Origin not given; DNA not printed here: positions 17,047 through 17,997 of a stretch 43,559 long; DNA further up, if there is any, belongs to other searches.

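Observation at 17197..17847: Uncharacterised 216-aa gene embedded in the selB-spcS-tRNA(Sec) operon: candidate novel Sec-pathway factor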

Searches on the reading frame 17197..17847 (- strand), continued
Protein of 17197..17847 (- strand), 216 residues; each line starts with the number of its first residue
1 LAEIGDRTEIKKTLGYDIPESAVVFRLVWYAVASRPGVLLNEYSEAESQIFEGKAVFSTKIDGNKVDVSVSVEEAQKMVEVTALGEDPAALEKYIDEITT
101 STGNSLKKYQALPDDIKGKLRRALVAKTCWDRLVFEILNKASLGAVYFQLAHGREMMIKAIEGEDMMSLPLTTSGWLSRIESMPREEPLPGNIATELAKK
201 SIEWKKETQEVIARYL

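Call 33: find_encoding_contigs(protein=P0128, flank=10000, max_places=2)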
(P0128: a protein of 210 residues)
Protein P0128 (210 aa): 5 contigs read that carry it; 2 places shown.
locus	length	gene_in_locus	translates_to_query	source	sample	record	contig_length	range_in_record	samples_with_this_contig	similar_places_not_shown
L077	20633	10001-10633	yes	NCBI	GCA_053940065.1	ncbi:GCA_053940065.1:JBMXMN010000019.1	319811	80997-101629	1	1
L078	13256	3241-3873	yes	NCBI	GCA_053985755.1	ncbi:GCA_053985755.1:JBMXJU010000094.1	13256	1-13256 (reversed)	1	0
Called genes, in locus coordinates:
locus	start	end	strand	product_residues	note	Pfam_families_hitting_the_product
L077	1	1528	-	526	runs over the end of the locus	PF04055:Radical_SAM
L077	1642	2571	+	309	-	PF00557:Peptidase_M24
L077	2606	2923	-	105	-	PF01253:SUI1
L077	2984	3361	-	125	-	PF03259:Robl_LC7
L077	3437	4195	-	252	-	PF01884:PcrB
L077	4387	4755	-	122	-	PF13484:Fer4_16 (faint), PF14697:Fer4_21 (faint), PF00037:Fer4 (weak), PF12837:Fer4_6 (faint), PF12838:Fer4_7, PF13187:Fer4_9 (weak), PF00037:Fer4 (weak)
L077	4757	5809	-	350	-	PF00146:NADHdh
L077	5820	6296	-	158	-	PF00329:Complex1_30kDa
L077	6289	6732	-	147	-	PF01058:Oxidored_q6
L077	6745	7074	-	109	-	-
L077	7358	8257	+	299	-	PF00294:PfkB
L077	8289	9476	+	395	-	PF00557:Peptidase_M24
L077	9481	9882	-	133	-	-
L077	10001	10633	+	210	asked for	-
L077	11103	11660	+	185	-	PF00134:Cyclin_N (faint), PF00382:TFIIB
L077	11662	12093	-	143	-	PF27217:AF_0155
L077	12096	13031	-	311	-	PF24827:AstE_AspA_cat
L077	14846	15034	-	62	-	-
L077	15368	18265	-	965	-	PF00133:tRNA-synt_1, PF01406:tRNA-synt_1e (faint), PF09334:tRNA-synt_1g, PF13603:tRNA-synt_1_2 (weak), PF00133:tRNA-synt_1 (weak), PF09334:tRNA-synt_1g (weak), PF08264:Anticodon_1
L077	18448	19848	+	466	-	PF00939:Na_sulph_symp, PF03600:CitMHS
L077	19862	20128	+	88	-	PF01037:AsnC_trans_reg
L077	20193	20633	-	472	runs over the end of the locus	PF00361:Proton_antipo_M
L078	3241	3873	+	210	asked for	-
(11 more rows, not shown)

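Call 34: find_encoding_contigs(protein=P0121, flank=10000, max_places=2)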
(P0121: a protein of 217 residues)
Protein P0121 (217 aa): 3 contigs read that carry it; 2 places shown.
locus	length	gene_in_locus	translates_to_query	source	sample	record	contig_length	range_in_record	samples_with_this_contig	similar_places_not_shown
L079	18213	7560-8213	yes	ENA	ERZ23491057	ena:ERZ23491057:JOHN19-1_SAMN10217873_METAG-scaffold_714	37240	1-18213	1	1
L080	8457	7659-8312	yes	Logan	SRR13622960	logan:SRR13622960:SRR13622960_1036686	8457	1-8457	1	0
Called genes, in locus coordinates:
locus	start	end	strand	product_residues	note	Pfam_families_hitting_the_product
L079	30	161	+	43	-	-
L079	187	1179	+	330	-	PF00586:AIRS, PF02769:AIRS_C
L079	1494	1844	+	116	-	PF00126:HTH_1 (weak)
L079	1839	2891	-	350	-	PF12801:Fer4_5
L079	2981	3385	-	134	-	-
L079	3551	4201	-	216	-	PF00578:AhpC-TSA, PF08534:Redoxin, PF10417:1-cysPrx_C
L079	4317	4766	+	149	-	PF01475:FUR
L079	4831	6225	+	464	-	PF00009:GTP_EFTU, PF03144:GTP_EFTU_D2, PF21440:aSelB_III, PF04950:RIBIOP_C (weak)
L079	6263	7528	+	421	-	PF05889:SepSecS, PF00155:Aminotran_1_2 (weak)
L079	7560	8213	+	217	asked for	-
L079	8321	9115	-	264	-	PF08433:KTI12, PF13238:AAA_18 (weak), PF13671:AAA_33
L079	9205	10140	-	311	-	PF08271:Zn_Ribbon_TF, PF00134:Cyclin_N (faint), PF00382:TFIIB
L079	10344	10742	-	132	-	-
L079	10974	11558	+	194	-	PF07298:NnrU, PF04140:ICMT (weak), PF04191:PEMT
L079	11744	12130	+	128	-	-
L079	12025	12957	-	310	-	PF24827:AstE_AspA_cat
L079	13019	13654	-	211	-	-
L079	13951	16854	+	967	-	PF00133:tRNA-synt_1, PF01406:tRNA-synt_1e (faint), PF09334:tRNA-synt_1g, PF13603:tRNA-synt_1_2 (faint), PF09334:tRNA-synt_1g (weak), PF08264:Anticodon_1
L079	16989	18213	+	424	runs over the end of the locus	PF02518:HATPase_c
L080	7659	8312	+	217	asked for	-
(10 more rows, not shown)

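Call 35: find_encoding_contigs(protein=P0147, flank=10000, max_places=2)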
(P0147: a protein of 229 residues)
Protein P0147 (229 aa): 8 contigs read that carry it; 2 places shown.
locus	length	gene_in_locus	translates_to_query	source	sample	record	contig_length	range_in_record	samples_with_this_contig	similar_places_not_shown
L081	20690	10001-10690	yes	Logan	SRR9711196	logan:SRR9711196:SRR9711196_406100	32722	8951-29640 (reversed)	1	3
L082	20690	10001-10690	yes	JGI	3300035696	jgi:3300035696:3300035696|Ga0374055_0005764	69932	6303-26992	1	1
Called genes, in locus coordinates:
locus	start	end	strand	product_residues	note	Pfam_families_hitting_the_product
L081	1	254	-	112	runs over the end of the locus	-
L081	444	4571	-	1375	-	-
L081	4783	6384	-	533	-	PF02142:MGS, PF01808:AICARFT_IMPCHas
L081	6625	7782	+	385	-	PF07431:DUF1512, PF23542:DUF1512_C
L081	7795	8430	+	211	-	-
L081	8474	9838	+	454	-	PF05889:SepSecS, PF01041:DegT_DnrJ_EryC1 (faint)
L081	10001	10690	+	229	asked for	-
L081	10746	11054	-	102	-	-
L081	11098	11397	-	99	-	-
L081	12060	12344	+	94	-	-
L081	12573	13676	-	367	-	PF05222:AlaDh_PNT_N, PF01262:AlaDh_PNT_C, PF02826:2-Hacid_dh_C (faint)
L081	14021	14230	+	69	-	-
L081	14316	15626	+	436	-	-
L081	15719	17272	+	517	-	PF00884:Sulfatase, PF16347:SGSH_C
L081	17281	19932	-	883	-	-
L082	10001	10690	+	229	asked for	-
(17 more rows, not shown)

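Call 36: find_encoding_contigs(protein=P0143, flank=10000, max_places=2)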
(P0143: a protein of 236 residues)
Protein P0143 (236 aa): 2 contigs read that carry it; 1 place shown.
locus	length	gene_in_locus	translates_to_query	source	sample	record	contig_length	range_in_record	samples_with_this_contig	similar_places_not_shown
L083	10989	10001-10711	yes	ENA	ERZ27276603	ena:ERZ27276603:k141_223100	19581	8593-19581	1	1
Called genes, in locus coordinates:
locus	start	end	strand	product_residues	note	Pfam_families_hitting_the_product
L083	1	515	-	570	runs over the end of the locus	PF17391:Urocanase_N, PF01175:Urocanase, PF17392:Urocanase_C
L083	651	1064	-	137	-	-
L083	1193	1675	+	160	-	PF01986:DUF123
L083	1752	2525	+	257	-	PF01978:TrmB, PF11495:TrmB_EBD_N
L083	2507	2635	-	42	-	-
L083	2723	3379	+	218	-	PF01865:PhoU_div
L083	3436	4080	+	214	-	PF02778:tRNA_int_endo_N, PF01974:tRNA_int_endo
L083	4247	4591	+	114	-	-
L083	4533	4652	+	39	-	-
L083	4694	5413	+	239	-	PF13240:Zn_Ribbon_1 (weak), PF13248:Zn_ribbon_3 (weak)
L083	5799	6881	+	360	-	-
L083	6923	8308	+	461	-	PF00009:GTP_EFTU, PF03144:GTP_EFTU_D2, PF21440:aSelB_III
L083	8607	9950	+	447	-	PF05889:SepSecS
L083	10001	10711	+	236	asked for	-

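Call 39: search_solved_structures(query=A2, max_evalue=10, show_alignments=2)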
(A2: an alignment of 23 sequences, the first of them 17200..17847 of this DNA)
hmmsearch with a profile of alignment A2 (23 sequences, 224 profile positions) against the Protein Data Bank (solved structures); distinct sequences matched with E-value up to 10: 7.
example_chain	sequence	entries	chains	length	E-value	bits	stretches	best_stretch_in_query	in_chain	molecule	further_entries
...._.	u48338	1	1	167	0.00043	23.2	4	98-157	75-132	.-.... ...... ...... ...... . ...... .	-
4n3x_A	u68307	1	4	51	0.22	14.3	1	176-222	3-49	Rab5 GDP/GTP exchange factor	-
2jvf_A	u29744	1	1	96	0.28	14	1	70-109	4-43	de novo protein M7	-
9fkb_Pa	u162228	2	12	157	0.58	12.9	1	74-113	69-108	SPP1 gp17-like tail completion protein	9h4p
2mq8_A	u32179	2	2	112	0.75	12.6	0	83-114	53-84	De novo designed protein LFR1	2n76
7wze_Y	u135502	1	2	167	0.96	12.2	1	79-129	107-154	Uncharacterized HTH-type transcriptional regulator YetL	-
2zqm_A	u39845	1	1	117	0.98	12.2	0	57-112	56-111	Prefoldin beta subunit 1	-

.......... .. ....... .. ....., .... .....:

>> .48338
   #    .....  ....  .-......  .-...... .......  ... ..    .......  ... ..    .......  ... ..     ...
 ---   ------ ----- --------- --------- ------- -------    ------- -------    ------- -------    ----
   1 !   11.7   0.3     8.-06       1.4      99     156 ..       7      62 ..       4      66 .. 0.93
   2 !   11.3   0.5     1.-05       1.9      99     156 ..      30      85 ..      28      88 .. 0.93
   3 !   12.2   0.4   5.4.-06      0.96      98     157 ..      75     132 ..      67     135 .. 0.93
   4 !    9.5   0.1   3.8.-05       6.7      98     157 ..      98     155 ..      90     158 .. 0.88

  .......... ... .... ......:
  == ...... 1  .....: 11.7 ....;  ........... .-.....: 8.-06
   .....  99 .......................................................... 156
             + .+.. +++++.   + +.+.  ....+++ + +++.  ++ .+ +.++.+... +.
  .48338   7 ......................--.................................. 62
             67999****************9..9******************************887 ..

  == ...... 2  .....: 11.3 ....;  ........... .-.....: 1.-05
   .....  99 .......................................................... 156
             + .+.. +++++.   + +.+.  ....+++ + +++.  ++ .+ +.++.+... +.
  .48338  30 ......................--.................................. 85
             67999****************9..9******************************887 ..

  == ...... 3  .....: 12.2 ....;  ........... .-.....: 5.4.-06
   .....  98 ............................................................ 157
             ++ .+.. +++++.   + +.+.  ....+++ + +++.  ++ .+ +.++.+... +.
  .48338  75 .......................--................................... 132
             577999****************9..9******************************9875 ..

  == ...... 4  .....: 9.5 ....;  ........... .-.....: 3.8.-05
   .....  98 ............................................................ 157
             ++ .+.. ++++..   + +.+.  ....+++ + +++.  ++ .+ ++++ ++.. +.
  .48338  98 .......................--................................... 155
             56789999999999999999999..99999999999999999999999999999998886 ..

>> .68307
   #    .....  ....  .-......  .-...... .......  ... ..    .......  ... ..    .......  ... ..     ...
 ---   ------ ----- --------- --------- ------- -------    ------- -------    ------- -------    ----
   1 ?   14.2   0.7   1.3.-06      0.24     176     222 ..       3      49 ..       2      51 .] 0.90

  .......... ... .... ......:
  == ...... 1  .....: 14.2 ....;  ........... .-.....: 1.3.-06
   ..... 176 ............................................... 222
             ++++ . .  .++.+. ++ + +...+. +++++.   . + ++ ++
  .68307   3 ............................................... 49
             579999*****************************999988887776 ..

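Call 43: search_protein_families(library=pfam, alignment_id=A2, max_evalue=1)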
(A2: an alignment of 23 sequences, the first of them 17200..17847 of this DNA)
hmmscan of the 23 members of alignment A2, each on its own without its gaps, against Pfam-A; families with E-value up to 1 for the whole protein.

A. member 1, window:17200-17847:- (216 aa): 0 families

B. families by the number of members that match (of 23 scanned): 27 families (the first 25 are shown)
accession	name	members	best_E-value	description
PF18146.6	CinA_KH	2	0.044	Damage-inducible protein CinA KH domain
PF16146.10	DUF4854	2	0.065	Domain of unknown function (DUF4854)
PF01289.24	Thiol_cytolysin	1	0.0008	Thiol-activated cytolysin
PF15937.10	PrlF_antitoxin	1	0.002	prlF antitoxin for toxin YhaV_toxin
PF16704.10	Rab_bind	1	0.0048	Rab binding domain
PF03780.18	Asp23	1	0.017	Asp23 family, cell envelope-related function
PF24487.1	NDC80_loop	1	0.023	Kinetochore protein NDC80 loop region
PF06798.17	PrkA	1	0.024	PrkA serine protein kinase C-terminal domain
PF13596.12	PAS_10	1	0.025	PAS domain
PF20805.3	Integrin_A_Ig_2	1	0.046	Integrin alpha Ig-like domain 2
PF10537.14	WAC_Acf1_DNA_bd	1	0.05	ATP-utilising chromatin assembly and remodelling N-terminal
PF00410.24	Ribosomal_S8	1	0.057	Ribosomal protein S8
PF04062.19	P21-Arc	1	0.067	ARP2/3 complex ARPC3 (21 kDa) subunit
PF21693.2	SWT1_3rd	1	0.074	Transcriptional protein SWT1, C-terminal domain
PF10073.14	GapR_DNA-bd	1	0.077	GapR-like, DNA-binding domain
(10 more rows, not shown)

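Call 60: find_encoding_contigs(protein=P0141, flank=10000, max_places=2)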
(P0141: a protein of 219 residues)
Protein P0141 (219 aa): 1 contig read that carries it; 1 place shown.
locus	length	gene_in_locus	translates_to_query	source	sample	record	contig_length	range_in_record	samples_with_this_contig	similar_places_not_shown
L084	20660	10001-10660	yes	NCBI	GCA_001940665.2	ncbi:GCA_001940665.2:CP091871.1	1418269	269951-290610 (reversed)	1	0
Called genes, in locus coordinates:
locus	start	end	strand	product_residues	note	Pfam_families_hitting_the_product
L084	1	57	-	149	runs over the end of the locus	PF02629:CoA_binding, PF13380:CoA_binding_2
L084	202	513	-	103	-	PF01294:Ribosomal_L13e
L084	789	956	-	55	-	-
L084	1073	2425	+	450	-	PF02812:ELFV_dehydrog_N, PF00208:ELFV_dehydrog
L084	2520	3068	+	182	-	-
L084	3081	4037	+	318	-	PF13421:Band_7_1, PF01145:Band_7, PF17032:Zn_ribbon_15 (faint), PF12773:DZR, PF13248:Zn_ribbon_3 (faint), PF14803:Zn_ribbon_Nudix (faint), PF13240:Zn_Ribbon_1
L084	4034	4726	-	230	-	PF00702:Hydrolase, PF13419:HAD_2, PF12689:Acid_PPase (weak), PF13242:Hydrolase_like (weak)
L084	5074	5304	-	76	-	PF01037:AsnC_trans_reg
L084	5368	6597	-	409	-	-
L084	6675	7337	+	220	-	PF00753:Lactamase_B, PF23023:Anti-Pycsar_Apyc1, PF19583:ODP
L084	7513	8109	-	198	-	PF13489:Methyltransf_23, PF08241:Methyltransf_11, PF08242:Methyltransf_12, PF13649:Methyltransf_25, PF13847:Methyltransf_31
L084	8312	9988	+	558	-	PF00654:Voltage_CLC, PF00571:CBS (weak)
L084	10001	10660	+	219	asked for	-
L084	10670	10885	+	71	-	-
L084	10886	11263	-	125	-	-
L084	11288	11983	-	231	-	PF13248:Zn_ribbon_3 (faint)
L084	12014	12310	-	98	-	-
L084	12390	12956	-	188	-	PF02778:tRNA_int_endo_N, PF01974:tRNA_int_endo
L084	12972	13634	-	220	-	PF01865:PhoU_div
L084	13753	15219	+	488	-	PF02673:BacA, PF09335:VTT_dom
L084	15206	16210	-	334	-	-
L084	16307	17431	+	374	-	-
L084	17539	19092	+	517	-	PF18490:tRNA_bind_4, PF00587:tRNA-synt_2b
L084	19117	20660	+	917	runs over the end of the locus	PF00690:Cation_ATPase_N, PF00122:E1-E2_ATPase, PF00702:Hydrolase, PF13246:Cation_ATPase, PF08282:Hydrolase_3 (faint), PF00689:Cation_ATPase_C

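Call 61: find_encoding_contigs(protein=P0142, flank=10000, max_places=2)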
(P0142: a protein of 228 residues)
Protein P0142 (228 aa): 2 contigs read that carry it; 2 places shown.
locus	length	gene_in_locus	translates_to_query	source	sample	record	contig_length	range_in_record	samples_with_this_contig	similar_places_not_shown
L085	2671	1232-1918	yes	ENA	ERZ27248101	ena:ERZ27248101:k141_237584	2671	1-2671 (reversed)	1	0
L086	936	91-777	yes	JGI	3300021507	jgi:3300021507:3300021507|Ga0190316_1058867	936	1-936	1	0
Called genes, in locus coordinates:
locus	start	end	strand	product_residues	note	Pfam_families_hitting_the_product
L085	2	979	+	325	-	?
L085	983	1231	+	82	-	-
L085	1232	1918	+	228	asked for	-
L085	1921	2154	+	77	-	-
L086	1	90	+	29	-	?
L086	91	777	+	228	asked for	-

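Call 62: find_encoding_contigs(protein=P0135, flank=10000, max_places=2)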
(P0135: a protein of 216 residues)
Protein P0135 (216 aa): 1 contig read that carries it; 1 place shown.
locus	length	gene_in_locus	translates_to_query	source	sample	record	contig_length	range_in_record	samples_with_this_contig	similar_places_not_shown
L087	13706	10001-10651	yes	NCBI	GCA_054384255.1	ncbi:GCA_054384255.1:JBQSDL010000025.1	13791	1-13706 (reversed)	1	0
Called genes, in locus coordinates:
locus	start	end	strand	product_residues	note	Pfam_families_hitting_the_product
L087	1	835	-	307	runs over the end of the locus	PF13424:TPR_12 (faint), PF13181:TPR_8 (faint)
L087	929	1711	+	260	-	PF01026:TatD_DNase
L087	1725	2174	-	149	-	PF02629:CoA_binding (weak), PF13380:CoA_binding_2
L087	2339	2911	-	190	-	PF01294:Ribosomal_L13e (weak)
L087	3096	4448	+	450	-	PF02812:ELFV_dehydrog_N, PF00208:ELFV_dehydrog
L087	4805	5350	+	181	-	-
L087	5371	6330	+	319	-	PF13421:Band_7_1, PF01145:Band_7, PF17032:Zn_ribbon_15 (faint), PF12773:DZR, PF13240:Zn_Ribbon_1 (weak), PF13248:Zn_ribbon_3 (faint), PF24463:DUF7577 (faint), PF13240:Zn_Ribbon_1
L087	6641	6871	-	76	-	PF01037:AsnC_trans_reg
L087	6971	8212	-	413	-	-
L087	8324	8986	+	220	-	PF00753:Lactamase_B, PF23023:Anti-Pycsar_Apyc1, PF19583:ODP, PF12706:Lactamase_B_2 (weak)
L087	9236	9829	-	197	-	PF01209:Ubie_methyltran, PF13489:Methyltransf_23, PF13847:Methyltransf_31, PF08241:Methyltransf_11, PF08242:Methyltransf_12, PF13649:Methyltransf_25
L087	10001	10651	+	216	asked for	-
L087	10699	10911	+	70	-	-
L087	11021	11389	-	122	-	-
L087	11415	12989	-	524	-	PF01935:DUF87, PF13401:AAA_22 (weak), PF05120:GvpG (faint)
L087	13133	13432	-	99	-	-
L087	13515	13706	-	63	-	PF01974:tRNA_int_endo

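Call 69: find_homologous_proteins(query=A5, max_evalue=0.001)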
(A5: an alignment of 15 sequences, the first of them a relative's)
Query A5 (15 sequences) (228 aa, profile of the alignment): 147 proteins with E <= 0.001 among 5185 candidates; the best 120 are listed.
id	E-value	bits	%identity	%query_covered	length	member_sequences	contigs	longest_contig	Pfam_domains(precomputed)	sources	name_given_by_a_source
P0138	2.3e-61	225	24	56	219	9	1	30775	-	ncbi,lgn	-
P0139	2.5e-56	209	100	100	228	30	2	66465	-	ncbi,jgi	-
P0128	2.9e-55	205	-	-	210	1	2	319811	-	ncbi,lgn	-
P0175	1.8e-52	196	24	56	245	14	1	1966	-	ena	-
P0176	1.0e-51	194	39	14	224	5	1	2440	-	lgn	-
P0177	2.1e-51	193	22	56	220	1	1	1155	-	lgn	-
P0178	2.8e-51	192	24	56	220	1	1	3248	-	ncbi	ncbi:MAG: hypothetical protein QXO71_10645 [Candidatus Jordarchaeaceae archaeon]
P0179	3.2e-51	192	36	14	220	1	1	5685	-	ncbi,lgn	-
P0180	4.4e-51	192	24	56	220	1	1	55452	-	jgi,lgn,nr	nr:hypothetical protein [Candidatus Freyarchaeota archaeon]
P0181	1.0e-50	191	20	56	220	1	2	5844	-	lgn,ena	-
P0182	1.4e-50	190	22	56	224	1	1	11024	-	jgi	jgi:chaperonin cofactor prefoldin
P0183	2.6e-50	189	-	-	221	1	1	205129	-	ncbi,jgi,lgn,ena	-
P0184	1.7e-49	187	33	14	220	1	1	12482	-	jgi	jgi:chaperonin cofactor prefoldin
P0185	2.8e-49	186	24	57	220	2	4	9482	-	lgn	-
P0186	7.4e-49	184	66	99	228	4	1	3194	-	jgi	jgi:hypothetical protein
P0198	5.3e-33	133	45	98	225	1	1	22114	-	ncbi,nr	ncbi:MAG: hypothetical protein GF317_21610|nr:hypothetical protein [Candidatus Lokiarchaeota archaeo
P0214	5.5e-32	129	48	98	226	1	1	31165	-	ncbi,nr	ncbi:MAG: hypothetical protein EU539_02335 [Promethearchaeota archaeon]|nr:MAG: hypothetical protein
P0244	4.1e-30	123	45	98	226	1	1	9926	-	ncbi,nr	ncbi:MAG: hypothetical protein HWN81_15205 [Candidatus Lokiarchaeota archaeon]|nr:hypothetical prote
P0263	1.0e-29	122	45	99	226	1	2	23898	-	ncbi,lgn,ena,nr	ncbi:MAG: hypothetical protein KGD65_12205 [Candidatus Lokiarchaeota archaeon]|nr:hypothetical prote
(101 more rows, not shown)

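Call 77: search_protein_families(library=pfam, proteins=[L072:10695-10907:+, L084:10670-10882:+, L087:10699-10908:+, L085:1921-2151:+, L085:983-1228:+, L085:2-979:+, L077:9481-9879:-, L084:10886-11260:-], max_evalue=0.1)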
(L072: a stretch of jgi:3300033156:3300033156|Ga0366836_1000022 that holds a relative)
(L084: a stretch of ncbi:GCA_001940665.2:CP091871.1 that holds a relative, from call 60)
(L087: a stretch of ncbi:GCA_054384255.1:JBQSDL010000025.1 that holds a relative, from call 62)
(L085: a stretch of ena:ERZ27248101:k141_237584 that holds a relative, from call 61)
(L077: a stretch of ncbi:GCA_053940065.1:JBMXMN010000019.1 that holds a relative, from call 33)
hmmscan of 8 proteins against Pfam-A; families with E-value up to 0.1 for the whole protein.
L072:10695-10907:+ (71 aa): 3 families
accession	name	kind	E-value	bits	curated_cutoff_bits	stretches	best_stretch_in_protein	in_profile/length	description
PF13866.11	zf-SAP30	-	0.02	15.4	25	1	13-62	13-67/72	SAP30 zinc-finger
PF25818.1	MTRES1_C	-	0.037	14.9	27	1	17-64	4-51/103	Mitochondrial transcription rescue factor 1, C-terminal domain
PF05485.17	THAP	-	0.089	14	23.9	0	10-56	1-62/87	THAP domain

L084:10670-10882:+ (71 aa): 0 families

L087:10699-10908:+ (70 aa): 1 family
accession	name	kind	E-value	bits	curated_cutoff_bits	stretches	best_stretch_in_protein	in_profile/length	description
PF23392.1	DUF7101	-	0.096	13.2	27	1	9-56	38-86/96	Domain of unknown function (DUF7101)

L085:1921-2151:+ (77 aa): 3 families
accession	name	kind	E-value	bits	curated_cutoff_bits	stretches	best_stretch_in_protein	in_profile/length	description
PF05485.17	THAP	-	0.0097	17.1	23.9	1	10-62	1-70/87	THAP domain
PF25655.1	Phi6_P8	-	0.032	14.8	27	1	24-66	99-141/143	Phi6 bacteriophage P8 capsid protein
PF13866.11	zf-SAP30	-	0.07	13.7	25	1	15-60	15-61/72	SAP30 zinc-finger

L085:983-1228:+ (82 aa): 0 families

L085:2-979:+ (325 aa): 2 families
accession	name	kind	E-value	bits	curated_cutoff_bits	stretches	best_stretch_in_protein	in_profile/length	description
PF00953.26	Glycos_transf_4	-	1.1e-30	107.2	27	1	73-226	3-159/160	Glycosyl transferase family 4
PF07330.17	DUF1467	-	0.025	15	29.4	0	7-67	13-73/83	Protein of unknown function (DUF1467)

L077:9481-9879:- (132 aa): 1 family
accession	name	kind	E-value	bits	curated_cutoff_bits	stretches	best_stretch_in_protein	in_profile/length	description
PF12673.12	SipL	-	0.05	14.3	23.6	1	75-120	28-72/78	SipL, SPOCS domain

L084:10886-11260:- (124 aa): 0 families
